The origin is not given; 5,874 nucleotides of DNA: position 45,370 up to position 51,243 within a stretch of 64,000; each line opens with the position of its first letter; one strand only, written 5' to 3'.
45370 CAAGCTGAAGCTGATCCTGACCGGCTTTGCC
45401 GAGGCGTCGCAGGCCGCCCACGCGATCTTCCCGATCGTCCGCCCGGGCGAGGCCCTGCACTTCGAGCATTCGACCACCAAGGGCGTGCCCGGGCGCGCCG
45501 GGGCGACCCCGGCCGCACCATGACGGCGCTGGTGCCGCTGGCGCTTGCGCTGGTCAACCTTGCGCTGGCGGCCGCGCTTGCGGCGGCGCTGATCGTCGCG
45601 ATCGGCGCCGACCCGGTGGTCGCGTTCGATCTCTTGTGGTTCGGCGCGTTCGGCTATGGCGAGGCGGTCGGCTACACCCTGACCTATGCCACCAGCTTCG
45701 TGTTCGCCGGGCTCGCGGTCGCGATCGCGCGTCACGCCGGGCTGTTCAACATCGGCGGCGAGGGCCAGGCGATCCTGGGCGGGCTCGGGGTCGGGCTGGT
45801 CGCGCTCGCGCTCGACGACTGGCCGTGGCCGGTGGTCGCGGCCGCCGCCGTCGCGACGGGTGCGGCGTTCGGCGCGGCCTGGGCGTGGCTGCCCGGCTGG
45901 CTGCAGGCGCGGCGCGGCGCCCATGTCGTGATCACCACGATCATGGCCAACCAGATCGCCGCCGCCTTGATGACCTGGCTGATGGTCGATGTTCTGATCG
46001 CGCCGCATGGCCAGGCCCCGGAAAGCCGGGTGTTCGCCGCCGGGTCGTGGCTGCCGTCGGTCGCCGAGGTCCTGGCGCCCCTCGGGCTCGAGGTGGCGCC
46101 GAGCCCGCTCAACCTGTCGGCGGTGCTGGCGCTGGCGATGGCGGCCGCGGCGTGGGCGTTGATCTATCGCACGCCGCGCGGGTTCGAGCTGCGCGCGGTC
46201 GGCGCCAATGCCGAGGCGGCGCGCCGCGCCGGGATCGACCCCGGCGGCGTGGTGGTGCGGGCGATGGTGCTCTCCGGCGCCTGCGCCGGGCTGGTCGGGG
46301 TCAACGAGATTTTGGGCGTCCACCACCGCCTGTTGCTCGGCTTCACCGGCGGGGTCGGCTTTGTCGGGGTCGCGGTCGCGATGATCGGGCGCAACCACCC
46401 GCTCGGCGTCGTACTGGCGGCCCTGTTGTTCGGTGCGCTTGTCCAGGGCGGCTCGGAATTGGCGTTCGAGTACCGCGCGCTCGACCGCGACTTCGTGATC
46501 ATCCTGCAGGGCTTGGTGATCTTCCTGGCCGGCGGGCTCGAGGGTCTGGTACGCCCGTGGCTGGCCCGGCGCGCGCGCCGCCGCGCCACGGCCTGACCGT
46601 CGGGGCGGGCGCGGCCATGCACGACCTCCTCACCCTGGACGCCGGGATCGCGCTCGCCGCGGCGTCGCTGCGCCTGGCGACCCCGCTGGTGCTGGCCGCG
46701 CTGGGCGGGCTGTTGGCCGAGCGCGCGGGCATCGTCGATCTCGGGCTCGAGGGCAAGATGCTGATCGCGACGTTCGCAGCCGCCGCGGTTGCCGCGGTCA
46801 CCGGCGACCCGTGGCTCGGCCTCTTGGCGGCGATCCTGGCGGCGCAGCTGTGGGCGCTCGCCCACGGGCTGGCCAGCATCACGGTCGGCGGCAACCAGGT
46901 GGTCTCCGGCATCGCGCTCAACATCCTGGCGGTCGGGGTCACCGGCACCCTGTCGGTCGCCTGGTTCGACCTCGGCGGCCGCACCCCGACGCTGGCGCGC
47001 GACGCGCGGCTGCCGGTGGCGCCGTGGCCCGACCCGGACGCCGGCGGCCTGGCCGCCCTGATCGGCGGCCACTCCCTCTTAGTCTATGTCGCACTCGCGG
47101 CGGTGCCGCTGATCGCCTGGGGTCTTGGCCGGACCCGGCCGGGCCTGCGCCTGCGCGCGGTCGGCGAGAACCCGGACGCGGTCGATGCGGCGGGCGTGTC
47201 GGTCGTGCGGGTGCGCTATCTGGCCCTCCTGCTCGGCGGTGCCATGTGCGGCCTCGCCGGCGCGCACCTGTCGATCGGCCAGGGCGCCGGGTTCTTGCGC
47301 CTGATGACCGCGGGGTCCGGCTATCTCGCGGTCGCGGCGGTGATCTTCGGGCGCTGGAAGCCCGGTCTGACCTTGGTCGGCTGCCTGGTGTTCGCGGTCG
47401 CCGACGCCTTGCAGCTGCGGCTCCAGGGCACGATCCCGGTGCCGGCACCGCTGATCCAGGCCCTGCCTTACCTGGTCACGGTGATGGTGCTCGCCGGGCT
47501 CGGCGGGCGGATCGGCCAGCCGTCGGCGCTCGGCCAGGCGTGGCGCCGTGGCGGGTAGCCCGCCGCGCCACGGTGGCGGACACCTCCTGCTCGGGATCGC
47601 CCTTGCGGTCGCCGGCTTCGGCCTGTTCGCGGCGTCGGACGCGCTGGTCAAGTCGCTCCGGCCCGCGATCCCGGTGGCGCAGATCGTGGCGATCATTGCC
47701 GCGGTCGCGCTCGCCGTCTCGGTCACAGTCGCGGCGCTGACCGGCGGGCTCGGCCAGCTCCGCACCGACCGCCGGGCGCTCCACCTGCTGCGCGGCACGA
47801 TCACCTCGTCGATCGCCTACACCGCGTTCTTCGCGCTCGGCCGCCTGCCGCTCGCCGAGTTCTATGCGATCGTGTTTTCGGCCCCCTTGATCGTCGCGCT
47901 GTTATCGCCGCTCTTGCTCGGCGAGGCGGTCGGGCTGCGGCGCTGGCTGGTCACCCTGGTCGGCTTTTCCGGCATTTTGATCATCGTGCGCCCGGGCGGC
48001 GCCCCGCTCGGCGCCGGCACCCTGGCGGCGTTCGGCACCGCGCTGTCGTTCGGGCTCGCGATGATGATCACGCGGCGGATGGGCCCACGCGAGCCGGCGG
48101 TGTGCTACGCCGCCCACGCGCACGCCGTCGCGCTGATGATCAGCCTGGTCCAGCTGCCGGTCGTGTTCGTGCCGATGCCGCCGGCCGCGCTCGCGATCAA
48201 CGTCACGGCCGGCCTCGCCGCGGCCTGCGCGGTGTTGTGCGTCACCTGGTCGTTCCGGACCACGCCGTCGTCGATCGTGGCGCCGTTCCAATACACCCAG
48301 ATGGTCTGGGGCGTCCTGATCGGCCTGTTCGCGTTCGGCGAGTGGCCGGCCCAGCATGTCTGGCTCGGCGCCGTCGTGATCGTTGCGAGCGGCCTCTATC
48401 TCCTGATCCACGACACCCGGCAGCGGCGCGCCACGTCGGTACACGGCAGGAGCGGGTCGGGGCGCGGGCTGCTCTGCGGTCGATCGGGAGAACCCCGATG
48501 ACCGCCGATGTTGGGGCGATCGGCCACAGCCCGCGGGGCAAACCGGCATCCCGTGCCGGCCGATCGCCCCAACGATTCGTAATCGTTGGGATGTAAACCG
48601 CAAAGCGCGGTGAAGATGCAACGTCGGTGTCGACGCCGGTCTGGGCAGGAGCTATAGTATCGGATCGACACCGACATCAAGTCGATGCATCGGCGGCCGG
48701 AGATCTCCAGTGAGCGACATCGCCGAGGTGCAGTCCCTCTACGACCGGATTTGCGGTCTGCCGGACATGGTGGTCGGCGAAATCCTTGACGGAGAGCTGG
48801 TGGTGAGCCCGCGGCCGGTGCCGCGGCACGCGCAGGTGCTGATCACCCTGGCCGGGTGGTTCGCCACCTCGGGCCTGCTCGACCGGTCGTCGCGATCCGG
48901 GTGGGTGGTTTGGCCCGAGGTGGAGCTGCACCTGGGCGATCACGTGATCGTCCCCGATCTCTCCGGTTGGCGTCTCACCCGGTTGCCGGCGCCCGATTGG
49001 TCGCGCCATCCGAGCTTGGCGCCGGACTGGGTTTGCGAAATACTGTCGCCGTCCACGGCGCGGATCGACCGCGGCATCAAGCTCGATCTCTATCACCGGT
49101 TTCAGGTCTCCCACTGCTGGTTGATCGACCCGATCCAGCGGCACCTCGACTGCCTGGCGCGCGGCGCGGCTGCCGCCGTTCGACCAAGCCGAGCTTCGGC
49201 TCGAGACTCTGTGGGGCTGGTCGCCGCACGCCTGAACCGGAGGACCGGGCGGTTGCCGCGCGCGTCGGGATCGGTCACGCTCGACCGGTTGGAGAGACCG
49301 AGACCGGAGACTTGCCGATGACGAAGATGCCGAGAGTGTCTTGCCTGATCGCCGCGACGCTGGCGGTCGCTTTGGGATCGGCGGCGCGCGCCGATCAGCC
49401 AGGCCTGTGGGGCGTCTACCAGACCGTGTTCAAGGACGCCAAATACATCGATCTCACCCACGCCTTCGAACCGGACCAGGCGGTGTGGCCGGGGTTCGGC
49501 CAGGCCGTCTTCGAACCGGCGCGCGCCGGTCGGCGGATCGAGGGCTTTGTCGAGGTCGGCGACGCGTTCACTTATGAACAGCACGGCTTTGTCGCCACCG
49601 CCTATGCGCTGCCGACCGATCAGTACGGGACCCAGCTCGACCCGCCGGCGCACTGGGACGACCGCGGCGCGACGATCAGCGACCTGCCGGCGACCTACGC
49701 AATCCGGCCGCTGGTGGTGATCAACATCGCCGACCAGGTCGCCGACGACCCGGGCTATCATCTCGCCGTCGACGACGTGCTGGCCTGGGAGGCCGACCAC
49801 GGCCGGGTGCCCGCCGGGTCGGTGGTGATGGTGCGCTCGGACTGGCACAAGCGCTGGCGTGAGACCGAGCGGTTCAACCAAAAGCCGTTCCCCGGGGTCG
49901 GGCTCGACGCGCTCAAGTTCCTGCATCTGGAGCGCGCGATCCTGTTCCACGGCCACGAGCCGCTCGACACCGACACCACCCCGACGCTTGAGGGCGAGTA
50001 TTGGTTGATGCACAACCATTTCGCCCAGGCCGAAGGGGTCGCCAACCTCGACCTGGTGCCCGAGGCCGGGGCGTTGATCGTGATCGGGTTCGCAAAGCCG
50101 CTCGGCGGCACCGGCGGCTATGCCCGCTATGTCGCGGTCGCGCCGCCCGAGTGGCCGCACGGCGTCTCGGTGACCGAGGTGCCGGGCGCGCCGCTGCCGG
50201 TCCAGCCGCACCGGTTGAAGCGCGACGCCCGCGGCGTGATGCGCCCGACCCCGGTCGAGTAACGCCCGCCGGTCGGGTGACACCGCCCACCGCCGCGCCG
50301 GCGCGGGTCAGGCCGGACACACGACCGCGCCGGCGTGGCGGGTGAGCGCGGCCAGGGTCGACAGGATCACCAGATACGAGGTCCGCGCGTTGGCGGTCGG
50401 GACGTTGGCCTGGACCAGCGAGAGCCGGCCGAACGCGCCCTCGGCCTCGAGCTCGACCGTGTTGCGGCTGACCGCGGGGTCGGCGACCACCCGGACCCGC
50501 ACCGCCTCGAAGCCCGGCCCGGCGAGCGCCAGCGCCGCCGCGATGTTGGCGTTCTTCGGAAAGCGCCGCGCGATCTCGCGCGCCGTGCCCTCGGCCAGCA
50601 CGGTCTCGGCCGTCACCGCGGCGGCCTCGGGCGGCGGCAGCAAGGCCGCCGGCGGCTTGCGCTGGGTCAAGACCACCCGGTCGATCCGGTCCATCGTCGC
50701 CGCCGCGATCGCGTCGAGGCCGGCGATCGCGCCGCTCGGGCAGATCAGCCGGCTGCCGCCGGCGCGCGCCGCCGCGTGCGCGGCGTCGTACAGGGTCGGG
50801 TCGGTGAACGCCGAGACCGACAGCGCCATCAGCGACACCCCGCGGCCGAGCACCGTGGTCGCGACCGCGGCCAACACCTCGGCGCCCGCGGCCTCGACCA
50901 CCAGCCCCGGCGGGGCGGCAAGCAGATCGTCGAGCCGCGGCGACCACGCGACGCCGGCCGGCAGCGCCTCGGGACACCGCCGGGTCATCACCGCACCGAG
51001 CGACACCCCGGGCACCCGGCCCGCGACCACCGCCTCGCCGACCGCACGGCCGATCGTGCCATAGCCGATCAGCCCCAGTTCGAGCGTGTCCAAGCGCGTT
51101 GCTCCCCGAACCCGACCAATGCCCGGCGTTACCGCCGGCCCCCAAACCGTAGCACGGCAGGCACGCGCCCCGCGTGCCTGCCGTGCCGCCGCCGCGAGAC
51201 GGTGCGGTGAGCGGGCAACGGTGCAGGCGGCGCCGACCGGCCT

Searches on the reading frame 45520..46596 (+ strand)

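Call 26: search_protein_families(library=pfam, proteins=[window:45520-46596:+], max_evalue=0.001)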
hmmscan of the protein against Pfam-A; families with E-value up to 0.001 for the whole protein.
window:45520-46596:+ (358 aa): 1 family
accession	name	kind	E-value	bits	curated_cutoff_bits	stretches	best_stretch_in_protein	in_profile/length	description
PF02653.21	BPD_transp_2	-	1.1e-33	116.9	26.8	1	52-336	4-267/269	Branched-chain amino acid transport system / permease component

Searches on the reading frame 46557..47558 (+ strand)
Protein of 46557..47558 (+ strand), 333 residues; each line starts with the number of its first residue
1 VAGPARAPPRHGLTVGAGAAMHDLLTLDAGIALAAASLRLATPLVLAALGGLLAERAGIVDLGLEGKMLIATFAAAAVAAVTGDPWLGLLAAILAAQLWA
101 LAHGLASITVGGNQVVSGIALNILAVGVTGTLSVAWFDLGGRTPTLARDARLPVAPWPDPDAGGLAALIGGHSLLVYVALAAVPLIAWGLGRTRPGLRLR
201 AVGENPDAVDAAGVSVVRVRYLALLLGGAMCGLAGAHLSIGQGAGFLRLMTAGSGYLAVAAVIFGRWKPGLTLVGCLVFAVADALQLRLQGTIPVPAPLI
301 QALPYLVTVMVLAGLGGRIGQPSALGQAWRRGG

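Call 26: search_protein_families(library=pfam, proteins=[window:46557-47558:+], max_evalue=0.001)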
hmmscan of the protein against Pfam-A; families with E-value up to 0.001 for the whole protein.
window:46557-47558:+ (333 aa): 1 family
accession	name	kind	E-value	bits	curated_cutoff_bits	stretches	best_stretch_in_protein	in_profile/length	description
PF02653.21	BPD_transp_2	-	1.4e-36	126.5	26.8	1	35-312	3-269/269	Branched-chain amino acid transport system / permease component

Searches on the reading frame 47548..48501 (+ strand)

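Call 26: search_protein_families(library=pfam, proteins=[window:47548-48501:+], max_evalue=0.001)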
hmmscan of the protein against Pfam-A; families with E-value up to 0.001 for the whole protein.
window:47548-48501:+ (317 aa): 1 family
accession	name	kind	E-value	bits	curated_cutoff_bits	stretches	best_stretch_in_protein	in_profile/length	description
PF00892.27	EamA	-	1.1e-16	61.8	28.2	2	157-281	3-129/135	EamA-like transporter family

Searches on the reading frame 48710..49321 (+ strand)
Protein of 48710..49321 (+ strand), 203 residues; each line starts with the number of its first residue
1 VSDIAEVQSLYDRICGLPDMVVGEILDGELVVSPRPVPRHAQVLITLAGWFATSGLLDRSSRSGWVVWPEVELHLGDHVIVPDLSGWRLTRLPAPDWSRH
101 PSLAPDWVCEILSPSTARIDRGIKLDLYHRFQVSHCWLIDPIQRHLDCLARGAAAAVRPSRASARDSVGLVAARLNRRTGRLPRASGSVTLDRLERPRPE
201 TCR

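Call 27: search_protein_families(library=pfam, proteins=[window:48710-49321:+], max_evalue=0.001)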
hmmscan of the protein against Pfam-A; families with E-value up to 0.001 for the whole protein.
window:48710-49321:+ (203 aa): 1 family
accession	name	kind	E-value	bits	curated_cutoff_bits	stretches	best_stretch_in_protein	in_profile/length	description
PF05685.18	Uma2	-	1.9e-19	70.2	27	1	17-161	9-150/172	Putative restriction endonuclease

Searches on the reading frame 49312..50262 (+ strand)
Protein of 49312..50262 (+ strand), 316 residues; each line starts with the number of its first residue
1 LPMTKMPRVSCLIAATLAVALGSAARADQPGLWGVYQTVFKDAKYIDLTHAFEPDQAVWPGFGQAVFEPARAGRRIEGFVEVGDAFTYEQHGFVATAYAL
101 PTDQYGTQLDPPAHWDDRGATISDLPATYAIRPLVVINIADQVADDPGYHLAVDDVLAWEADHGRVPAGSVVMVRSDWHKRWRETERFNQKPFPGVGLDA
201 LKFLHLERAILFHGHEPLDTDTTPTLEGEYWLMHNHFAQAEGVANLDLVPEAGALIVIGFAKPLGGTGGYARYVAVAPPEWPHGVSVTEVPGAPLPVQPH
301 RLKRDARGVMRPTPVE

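Call 27: search_protein_families(library=pfam, proteins=[window:49312-50262:+], max_evalue=0.001)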
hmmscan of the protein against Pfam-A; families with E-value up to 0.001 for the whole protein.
window:49312-50262:+ (316 aa): 1 family
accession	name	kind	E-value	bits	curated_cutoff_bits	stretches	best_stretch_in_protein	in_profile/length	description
PF04199.19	Cyclase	-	3.9e-32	111.8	23.1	1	46-221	1-141/142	Putative cyclase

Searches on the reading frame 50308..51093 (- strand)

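Call 27: search_protein_families(library=pfam, proteins=[window:50308-51093:-], max_evalue=0.001)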
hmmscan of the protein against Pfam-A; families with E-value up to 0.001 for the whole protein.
window:50308-51093:- (261 aa): 2 families
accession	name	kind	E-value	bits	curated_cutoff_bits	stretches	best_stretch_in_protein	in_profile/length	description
PF01958.23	Asp_DH_C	-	9.8e-27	93.5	27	1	161-246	2-88/89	Aspartate dehydrogenase, C-terminal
PF03447.22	NAD_binding_3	-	4.2e-13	50.5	24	1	10-118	1-115/116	Homoserine dehydrogenase, NAD binding domain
